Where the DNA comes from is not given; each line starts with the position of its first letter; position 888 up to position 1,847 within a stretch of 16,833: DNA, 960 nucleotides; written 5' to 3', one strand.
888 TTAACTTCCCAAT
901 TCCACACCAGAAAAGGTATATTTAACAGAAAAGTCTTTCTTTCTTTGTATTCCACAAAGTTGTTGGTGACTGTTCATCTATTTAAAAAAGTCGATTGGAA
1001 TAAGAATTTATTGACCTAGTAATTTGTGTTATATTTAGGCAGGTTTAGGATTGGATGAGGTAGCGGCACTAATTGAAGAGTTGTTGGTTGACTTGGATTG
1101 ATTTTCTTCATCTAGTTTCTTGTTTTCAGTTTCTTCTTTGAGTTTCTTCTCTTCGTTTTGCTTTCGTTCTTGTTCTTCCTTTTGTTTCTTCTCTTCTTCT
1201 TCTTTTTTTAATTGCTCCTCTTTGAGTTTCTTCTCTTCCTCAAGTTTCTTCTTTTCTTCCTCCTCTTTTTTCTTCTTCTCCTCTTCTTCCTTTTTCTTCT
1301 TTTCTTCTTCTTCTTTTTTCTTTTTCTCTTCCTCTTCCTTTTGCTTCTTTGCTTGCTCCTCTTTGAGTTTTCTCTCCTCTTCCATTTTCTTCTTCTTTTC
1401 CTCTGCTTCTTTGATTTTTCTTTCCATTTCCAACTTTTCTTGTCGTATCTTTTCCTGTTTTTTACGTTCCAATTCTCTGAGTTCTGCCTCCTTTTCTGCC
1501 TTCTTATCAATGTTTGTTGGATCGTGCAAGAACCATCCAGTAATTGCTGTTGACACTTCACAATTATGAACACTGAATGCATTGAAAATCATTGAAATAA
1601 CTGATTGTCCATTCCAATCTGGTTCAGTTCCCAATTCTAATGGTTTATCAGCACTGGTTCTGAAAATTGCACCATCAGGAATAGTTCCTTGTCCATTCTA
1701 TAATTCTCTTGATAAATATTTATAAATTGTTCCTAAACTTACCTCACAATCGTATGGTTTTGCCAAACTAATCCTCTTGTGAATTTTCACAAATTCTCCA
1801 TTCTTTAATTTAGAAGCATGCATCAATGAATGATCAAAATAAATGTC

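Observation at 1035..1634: Canonical ER/K single-alpha-helix (SAH) tract about 150 aa long attached to an unrecognised globular domain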

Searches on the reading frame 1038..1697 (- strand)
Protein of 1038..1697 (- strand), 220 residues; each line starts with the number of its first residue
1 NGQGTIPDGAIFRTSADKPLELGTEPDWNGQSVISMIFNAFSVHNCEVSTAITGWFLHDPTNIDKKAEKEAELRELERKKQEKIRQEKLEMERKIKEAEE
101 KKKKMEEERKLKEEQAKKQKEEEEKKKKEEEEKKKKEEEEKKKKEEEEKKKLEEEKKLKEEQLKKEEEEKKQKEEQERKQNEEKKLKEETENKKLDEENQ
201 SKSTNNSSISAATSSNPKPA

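Call 44: find_encoding_contigs(protein=window:1038-1634:-, flank=6000, max_places=5)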
Protein seq(199 aa) (199 aa): no gene with exactly this product is on record in the collection.

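Call 58: predict_structure(protein=window:1038-1697:-)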
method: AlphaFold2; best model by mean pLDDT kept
length: 220 residues; sequences in the alignment: 1
mean_pLDDT: 75.0   pTM: 0.31
mean pLDDT of the five models: 75.0, 73.0, 73.0, 71.0, 68.2
residues with pLDDT >= 90: 76; 70-90: 59; 50-70: 34; < 50: 51
segments of 3 or more residues with pLDDT < 50: 1-9, 11-15, 19-26, 34-36, 38-50, 205-207, 209-211
pLDDT, mean of each block of 10 residues (from residue 1): 45 47 49 49 45 52 81 95 97 97 96 94 92 89 88 89 90 89 87 78 51 51
secondary structure, 60 per line:
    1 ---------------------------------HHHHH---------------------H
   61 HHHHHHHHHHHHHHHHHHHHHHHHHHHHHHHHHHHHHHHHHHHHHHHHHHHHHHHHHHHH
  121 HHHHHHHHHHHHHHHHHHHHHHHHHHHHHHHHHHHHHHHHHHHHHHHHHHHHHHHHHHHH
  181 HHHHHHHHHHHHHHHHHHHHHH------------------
elements in order: H34-38 H60-202
